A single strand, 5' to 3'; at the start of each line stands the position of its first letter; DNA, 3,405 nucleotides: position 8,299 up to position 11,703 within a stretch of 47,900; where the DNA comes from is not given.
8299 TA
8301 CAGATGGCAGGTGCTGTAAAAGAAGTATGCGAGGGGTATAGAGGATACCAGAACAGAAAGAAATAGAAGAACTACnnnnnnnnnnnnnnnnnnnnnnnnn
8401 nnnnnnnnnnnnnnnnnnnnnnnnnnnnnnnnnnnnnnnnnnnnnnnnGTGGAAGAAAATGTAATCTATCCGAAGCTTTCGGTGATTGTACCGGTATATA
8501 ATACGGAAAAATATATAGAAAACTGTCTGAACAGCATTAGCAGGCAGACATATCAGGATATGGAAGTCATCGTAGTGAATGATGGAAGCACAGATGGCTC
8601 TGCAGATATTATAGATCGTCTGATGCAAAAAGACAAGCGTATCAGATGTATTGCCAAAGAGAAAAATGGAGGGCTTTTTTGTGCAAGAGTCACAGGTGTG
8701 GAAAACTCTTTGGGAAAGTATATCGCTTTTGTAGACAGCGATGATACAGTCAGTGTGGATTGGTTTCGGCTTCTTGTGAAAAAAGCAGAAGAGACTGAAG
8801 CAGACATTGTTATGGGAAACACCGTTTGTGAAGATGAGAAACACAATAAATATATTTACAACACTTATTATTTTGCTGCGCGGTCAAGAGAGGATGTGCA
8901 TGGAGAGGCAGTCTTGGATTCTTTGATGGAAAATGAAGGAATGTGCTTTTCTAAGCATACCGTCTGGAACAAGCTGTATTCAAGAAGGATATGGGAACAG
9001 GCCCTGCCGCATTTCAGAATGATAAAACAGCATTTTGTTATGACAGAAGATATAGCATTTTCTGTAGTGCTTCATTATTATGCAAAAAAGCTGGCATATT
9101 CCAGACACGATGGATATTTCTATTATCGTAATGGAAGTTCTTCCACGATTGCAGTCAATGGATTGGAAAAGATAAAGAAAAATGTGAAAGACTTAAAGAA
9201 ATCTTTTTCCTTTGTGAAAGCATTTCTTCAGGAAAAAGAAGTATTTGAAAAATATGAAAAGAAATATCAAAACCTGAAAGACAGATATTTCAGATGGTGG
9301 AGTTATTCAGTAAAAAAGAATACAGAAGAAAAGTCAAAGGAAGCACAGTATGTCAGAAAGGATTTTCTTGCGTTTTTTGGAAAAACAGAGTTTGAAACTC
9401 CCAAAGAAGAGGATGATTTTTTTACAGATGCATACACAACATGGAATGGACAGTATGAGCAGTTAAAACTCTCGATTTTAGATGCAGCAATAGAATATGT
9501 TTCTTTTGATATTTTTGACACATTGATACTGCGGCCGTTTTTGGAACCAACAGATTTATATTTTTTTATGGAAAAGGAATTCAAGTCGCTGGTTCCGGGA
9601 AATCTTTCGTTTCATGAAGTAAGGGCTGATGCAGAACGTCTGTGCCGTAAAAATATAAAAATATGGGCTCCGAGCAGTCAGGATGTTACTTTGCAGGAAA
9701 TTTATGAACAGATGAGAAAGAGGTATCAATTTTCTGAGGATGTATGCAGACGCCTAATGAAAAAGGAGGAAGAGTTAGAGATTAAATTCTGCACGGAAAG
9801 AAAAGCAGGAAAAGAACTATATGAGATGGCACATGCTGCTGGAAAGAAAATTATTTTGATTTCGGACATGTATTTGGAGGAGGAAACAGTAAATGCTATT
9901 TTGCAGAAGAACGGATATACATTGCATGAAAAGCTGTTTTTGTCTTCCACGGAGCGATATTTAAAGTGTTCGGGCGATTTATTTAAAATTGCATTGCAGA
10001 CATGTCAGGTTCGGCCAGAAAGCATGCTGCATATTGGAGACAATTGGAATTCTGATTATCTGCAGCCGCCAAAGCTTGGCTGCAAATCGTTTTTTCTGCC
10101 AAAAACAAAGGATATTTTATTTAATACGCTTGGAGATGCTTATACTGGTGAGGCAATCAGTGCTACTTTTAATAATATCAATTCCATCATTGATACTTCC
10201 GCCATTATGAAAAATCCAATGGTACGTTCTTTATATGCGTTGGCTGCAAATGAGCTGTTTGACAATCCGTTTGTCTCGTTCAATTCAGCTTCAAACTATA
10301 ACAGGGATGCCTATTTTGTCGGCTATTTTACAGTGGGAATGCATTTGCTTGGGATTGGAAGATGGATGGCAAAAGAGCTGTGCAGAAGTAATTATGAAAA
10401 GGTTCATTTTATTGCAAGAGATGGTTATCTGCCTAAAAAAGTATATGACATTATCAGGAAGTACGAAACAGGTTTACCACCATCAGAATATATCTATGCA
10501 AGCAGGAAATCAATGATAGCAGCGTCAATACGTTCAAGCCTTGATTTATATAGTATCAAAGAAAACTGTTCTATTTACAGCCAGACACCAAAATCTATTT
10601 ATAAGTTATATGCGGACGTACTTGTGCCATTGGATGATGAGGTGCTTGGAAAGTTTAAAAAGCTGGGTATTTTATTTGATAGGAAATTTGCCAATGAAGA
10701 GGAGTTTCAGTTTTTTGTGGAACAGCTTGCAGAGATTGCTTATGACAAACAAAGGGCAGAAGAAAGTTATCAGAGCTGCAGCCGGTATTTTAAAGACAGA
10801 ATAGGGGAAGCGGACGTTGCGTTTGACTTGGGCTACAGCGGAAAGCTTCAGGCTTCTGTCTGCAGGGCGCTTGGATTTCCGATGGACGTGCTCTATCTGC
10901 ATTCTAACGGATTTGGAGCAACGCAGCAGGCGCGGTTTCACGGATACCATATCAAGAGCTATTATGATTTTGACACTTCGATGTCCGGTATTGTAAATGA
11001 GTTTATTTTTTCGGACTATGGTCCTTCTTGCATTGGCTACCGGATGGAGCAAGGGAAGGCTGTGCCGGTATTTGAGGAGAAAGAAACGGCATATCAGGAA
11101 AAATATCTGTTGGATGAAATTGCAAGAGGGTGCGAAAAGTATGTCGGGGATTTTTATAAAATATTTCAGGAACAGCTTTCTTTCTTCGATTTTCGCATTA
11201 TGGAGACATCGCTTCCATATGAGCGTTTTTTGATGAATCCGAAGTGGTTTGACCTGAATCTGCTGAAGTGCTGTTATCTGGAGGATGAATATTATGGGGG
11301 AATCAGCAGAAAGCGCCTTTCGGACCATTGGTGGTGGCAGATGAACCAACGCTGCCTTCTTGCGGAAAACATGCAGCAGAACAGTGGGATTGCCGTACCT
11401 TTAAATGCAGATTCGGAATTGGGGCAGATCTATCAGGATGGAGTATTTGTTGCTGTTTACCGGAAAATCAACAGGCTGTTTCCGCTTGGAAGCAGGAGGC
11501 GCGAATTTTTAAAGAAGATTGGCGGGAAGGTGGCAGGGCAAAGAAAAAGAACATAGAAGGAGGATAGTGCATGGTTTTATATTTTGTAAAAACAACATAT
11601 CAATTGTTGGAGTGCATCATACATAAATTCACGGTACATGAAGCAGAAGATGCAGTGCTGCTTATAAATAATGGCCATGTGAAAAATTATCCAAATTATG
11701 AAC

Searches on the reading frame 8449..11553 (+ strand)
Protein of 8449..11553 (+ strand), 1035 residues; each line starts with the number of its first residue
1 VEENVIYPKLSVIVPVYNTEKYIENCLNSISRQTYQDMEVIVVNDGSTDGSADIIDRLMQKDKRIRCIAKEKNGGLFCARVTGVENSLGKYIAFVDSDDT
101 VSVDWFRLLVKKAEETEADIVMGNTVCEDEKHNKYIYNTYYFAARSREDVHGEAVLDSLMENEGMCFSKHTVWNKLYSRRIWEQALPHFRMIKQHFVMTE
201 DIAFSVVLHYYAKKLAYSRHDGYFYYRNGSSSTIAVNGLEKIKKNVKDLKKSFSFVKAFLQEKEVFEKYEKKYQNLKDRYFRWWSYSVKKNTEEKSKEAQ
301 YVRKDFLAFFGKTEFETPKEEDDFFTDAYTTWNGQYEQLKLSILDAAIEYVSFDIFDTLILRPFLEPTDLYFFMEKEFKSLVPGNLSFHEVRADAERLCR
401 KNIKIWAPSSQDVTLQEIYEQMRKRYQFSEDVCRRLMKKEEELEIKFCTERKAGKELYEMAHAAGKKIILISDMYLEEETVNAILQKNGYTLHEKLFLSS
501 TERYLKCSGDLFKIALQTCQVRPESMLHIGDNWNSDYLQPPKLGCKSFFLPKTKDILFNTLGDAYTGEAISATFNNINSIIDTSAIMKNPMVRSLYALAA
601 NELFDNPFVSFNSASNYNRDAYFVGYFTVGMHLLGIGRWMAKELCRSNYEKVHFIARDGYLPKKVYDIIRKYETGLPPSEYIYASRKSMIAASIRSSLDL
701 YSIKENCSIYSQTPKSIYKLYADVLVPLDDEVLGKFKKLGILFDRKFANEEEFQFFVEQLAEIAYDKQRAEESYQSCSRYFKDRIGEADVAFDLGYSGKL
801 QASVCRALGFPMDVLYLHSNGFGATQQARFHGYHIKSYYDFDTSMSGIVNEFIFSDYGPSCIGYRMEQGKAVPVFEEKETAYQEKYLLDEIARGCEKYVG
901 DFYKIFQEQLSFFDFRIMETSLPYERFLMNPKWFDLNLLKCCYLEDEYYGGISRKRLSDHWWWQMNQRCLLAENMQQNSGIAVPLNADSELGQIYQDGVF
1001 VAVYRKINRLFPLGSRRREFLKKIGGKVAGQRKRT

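Call 4: search_protein_families(library=pfam, proteins=[window:8449-11553:+], max_evalue=1)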
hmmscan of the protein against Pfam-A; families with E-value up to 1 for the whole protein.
window:8449-11553:+ (1035 aa): 9 families
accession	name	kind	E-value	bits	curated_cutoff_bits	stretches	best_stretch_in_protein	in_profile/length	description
PF00535.33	Glycos_transf_2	-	2.8e-40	138.4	23.3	1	11-139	1-129/168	Glycosyl transferase family 2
PF13641.12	Glyco_tranf_2_3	-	1.8e-12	48.2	27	1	8-205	1-191/230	Glycosyltransferase like family 2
PF10111.15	Glyco_tranf_2_2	-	3.1e-12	47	27.3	1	11-140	1-139/276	Glycosyltransferase like family 2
PF00702.32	Hydrolase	-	4.1e-05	24.5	26.4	1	455-537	104-184/191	haloacid dehalogenase-like hydrolase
PF13632.12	Glyco_trans_2_3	-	0.031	14.5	27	1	91-141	1-51/198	Glycosyl transferase family group 2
PF11316.14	Rhamno_transf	-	0.1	12.4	23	1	26-115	47-141/235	Putative rhamnosyl transferase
PF13242.12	Hydrolase_like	-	0.11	12.9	22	1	510-547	8-45/75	HAD-hyrolase-like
PF13704.12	Glyco_tranf_2_4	-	0.17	12.9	27.5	1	18-99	2-82/98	Glycosyl transferase family 2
PF17298.7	DUF5349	-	0.31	11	25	1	207-272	40-107/360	Family of unknown function (DUF5349)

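Call 5: search_protein_families(library=ncbifam, proteins=[window:8449-11553:+], max_evalue=1)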
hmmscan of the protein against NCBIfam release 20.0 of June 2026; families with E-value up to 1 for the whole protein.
window:8449-11553:+ (1035 aa): 34 families (the best 25 are shown)
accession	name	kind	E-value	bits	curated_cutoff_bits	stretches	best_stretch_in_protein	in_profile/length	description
NF007482.0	PRK10073.1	equivalog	3.6e-35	121.5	423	1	8-246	6-237/334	glycosyltransferase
NF047683.1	TeichurnBiosyTuaG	equivalog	7.2e-26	91.3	400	1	8-102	6-100/252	teichuronic acid biosynthesis protein TuaG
TIGR03937.1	PgaC_IcaA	equivalog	1.2e-20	73.9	422.3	1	7-124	44-162/407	poly-beta-1,6-N-acetyl-D-glucosamine synthase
NF041875.1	EPS_EpsD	equivalog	2e-19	70.2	370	1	10-147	1-138/325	exopolysaccharide biosynthesis glycosyltransferase EpsD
NF050050.1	ProtGlycPglI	equivalog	2.1e-19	70.1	500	1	8-131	2-125/306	GalNAc(5)-diNAcBac-PP-undecaprenol beta-1,3-glucosyltransferase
NF041394.1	GtaseAglG_Halo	equivalog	1.8e-17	63.6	440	1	9-141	2-136/304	glucosyl-dolichyl phosphate glucuronosyltransferase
TIGR04242.1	nodulat_NodC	equivalog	2.9e-16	59.5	550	1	6-132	46-175/395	chitooligosaccharide synthase NodC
TIGR03111.1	glyc2_xrt_Gpos1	hypoth_equivalog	3.4e-16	59.1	363.95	1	6-134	47-177/439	TIGR03111 family XrtG-associated glycosyltransferase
TIGR03965.1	mycofact_glyco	equivalog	5.3e-16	58.5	280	1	8-132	74-198/467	mycofactocin biosynthesis glycosyltransferase MftF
NF053739.1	GlytfEpsEBac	equivalog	1.8e-15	56.7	450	1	8-125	1-119/265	glycosyltransferase EpsE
NF038302.1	EPS_HpsE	equivalog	3.9e-13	49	300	1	9-112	2-110/307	hormogonium polysaccharide biosynthesis glycosyltransferase HpsE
NF047588.1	GlcsyltransPgfSStrep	equivalog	1.4e-12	47.5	500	1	9-150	2-147/308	glycosyltransferase PgfS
NF045692.1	OglycostaseCruG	equivalog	4.3e-11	42.4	600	1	9-71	42-104/386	2'-O-glycosyltransferase CruG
TIGR04283.1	glyco_like_mftF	equivalog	7.1e-11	42.1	182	1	10-145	1-128/221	TIGR04283 family arsenosugar biosynthesis glycosyltransferase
TIGR02252.1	DREG-2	subfamily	1.3e-10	41.4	155.2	1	457-548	113-202/203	HAD hydrolase, REG-2-like, family IA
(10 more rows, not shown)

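Call 85: search_solved_structures(query=window:8449-11553:+, max_evalue=0.001)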
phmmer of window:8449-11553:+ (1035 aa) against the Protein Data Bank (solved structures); distinct sequences matched with E-value up to 0.001: 33.
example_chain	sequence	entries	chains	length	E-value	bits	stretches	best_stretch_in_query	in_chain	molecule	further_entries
5hea_A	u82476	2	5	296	4.5e-24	88.1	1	10-139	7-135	Putative glycosyltransferase (GalT1)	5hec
2z87_A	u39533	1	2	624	2e-20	76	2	8-150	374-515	Chondroitin synthase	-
2z86_A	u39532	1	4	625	2e-20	76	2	8-150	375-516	Chondroitin synthase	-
3bcv_A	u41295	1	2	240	3.5e-20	75.2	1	6-207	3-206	Putative glycosyltransferase protein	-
9h50_A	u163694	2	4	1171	1e-16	63.7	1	349-694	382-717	Bcs3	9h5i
8a0c_A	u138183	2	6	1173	1e-16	63.7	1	349-694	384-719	Bcs3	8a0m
3l7j_A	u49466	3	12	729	5e-15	58.1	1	9-116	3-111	Teichoic acid biosynthesis protein F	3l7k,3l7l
3l7m_A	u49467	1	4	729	5.1e-15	58.1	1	9-116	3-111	Teichoic acid biosynthesis protein F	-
3l7i_A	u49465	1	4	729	5.1e-15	58.1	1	9-116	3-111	Teichoic acid biosynthesis protein F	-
6p61_A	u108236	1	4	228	7.3e-15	57.6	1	8-111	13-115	Glycosyltransferase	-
8vh7_A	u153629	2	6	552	2.1e-13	52.7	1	2-101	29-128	Heparosan synthase B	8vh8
8viw_A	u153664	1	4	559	2.2e-13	52.7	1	2-101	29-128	Heparosan synthase B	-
5tze_C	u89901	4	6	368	2.4e-12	49.2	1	9-121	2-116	Glycosyl transferase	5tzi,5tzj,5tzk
5tz8_A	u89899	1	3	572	5.2e-12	48.1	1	9-121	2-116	Glycosyl transferase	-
7shg_A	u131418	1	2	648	1.1e-10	43.7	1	348-555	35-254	Ribofuranosyl transferase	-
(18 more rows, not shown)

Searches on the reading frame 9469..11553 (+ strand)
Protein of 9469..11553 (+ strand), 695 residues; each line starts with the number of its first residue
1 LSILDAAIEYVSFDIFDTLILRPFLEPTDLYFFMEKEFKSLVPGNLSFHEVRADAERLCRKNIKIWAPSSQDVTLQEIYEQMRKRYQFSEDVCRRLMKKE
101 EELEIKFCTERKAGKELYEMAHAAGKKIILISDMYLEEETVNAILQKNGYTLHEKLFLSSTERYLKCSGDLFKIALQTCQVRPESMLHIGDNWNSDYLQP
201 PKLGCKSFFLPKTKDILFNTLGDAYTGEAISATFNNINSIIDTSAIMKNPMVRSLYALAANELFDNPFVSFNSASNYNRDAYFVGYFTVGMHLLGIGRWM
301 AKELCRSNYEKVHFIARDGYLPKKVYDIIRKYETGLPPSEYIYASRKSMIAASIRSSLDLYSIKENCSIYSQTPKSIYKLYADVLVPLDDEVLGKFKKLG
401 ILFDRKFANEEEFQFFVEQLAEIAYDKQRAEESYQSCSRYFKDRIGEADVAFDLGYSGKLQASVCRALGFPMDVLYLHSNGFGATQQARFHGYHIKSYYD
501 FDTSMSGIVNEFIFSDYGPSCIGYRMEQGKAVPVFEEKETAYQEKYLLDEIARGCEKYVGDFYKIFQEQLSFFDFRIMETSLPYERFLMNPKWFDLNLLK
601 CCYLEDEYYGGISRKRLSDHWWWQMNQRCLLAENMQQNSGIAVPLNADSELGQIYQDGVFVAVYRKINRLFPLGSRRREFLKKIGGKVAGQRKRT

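Call 61: search_protein_families(library=pfam, proteins=[window:9469-11553:+], max_evalue=1)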
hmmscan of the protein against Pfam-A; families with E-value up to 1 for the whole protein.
window:9469-11553:+ (695 aa): 4 families
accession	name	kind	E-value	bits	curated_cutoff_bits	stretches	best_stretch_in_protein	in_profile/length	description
PF00702.32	Hydrolase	-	2.7e-05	25.1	26.4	1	115-197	104-184/191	haloacid dehalogenase-like hydrolase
PF13419.12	HAD_2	-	0.043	14.4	23.8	1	73-206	43-174/178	Haloacid dehalogenase-like hydrolase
PF13242.12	Hydrolase_like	-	0.067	13.6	22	1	170-207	8-45/75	HAD-hyrolase-like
PF03767.20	Acid_phosphat_B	-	0.12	12.2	27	1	115-167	126-178/230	HAD superfamily, subfamily IIIB (Acid phosphatase)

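Call 80: search_solved_structures(query=A7, max_evalue=1, show_alignments=3)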
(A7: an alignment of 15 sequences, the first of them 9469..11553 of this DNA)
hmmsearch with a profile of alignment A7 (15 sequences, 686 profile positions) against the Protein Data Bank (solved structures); distinct sequences matched with E-value up to 1: 31.
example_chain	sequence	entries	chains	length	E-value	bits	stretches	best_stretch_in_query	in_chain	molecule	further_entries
9h50_A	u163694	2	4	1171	4.9e-44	153.9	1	95-659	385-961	Bcs3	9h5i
8a0c_A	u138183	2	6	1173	4.9e-44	153.9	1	95-659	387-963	Bcs3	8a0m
7shg_A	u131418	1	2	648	4.6e-38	134.1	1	85-613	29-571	Ribofuranosyl transferase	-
2om6_A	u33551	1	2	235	1.7e-08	36.4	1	188-285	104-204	Probable phosphoserine phosphatase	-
9m7d_A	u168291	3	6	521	3.1e-05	25.6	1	175-285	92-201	Haloacid dehalogenase superfamily, subfamily IA, variant 3 with third motif having DD or E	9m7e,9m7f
9mhs_B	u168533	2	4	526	3.1e-05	25.6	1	175-285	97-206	Drimenol Synthase | Haloacid dehalogenase superfamily, subfamily IA, variant 3 with third motif having DD or E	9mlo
3ib6_A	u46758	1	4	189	6.4e-05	24.6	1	188-285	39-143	Uncharacterized protein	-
2hoq_A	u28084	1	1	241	9e-05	24.1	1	226-297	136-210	Putative HAD-hydrolase PH1655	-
3u26_A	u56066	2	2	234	9.2e-05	24.1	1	226-284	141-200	PF00702 domain protein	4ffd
6q7n_A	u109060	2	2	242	0.0001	23.9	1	226-284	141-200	BH32 | OE1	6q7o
3qnm_A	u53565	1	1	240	0.00025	22.7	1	226-291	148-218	Haloacid dehalogenase-like hydrolase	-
6z1k_A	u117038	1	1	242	0.00032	22.3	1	226-285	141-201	BH32.6 protein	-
9ful_A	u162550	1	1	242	0.00046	21.8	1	226-285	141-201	Chain A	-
9fug_A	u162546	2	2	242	0.00047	21.7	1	223-285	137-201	SNAr1.3 (K39A) | Chain A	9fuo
7o1d_A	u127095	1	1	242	0.00087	20.8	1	133-285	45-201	BH32.7 protein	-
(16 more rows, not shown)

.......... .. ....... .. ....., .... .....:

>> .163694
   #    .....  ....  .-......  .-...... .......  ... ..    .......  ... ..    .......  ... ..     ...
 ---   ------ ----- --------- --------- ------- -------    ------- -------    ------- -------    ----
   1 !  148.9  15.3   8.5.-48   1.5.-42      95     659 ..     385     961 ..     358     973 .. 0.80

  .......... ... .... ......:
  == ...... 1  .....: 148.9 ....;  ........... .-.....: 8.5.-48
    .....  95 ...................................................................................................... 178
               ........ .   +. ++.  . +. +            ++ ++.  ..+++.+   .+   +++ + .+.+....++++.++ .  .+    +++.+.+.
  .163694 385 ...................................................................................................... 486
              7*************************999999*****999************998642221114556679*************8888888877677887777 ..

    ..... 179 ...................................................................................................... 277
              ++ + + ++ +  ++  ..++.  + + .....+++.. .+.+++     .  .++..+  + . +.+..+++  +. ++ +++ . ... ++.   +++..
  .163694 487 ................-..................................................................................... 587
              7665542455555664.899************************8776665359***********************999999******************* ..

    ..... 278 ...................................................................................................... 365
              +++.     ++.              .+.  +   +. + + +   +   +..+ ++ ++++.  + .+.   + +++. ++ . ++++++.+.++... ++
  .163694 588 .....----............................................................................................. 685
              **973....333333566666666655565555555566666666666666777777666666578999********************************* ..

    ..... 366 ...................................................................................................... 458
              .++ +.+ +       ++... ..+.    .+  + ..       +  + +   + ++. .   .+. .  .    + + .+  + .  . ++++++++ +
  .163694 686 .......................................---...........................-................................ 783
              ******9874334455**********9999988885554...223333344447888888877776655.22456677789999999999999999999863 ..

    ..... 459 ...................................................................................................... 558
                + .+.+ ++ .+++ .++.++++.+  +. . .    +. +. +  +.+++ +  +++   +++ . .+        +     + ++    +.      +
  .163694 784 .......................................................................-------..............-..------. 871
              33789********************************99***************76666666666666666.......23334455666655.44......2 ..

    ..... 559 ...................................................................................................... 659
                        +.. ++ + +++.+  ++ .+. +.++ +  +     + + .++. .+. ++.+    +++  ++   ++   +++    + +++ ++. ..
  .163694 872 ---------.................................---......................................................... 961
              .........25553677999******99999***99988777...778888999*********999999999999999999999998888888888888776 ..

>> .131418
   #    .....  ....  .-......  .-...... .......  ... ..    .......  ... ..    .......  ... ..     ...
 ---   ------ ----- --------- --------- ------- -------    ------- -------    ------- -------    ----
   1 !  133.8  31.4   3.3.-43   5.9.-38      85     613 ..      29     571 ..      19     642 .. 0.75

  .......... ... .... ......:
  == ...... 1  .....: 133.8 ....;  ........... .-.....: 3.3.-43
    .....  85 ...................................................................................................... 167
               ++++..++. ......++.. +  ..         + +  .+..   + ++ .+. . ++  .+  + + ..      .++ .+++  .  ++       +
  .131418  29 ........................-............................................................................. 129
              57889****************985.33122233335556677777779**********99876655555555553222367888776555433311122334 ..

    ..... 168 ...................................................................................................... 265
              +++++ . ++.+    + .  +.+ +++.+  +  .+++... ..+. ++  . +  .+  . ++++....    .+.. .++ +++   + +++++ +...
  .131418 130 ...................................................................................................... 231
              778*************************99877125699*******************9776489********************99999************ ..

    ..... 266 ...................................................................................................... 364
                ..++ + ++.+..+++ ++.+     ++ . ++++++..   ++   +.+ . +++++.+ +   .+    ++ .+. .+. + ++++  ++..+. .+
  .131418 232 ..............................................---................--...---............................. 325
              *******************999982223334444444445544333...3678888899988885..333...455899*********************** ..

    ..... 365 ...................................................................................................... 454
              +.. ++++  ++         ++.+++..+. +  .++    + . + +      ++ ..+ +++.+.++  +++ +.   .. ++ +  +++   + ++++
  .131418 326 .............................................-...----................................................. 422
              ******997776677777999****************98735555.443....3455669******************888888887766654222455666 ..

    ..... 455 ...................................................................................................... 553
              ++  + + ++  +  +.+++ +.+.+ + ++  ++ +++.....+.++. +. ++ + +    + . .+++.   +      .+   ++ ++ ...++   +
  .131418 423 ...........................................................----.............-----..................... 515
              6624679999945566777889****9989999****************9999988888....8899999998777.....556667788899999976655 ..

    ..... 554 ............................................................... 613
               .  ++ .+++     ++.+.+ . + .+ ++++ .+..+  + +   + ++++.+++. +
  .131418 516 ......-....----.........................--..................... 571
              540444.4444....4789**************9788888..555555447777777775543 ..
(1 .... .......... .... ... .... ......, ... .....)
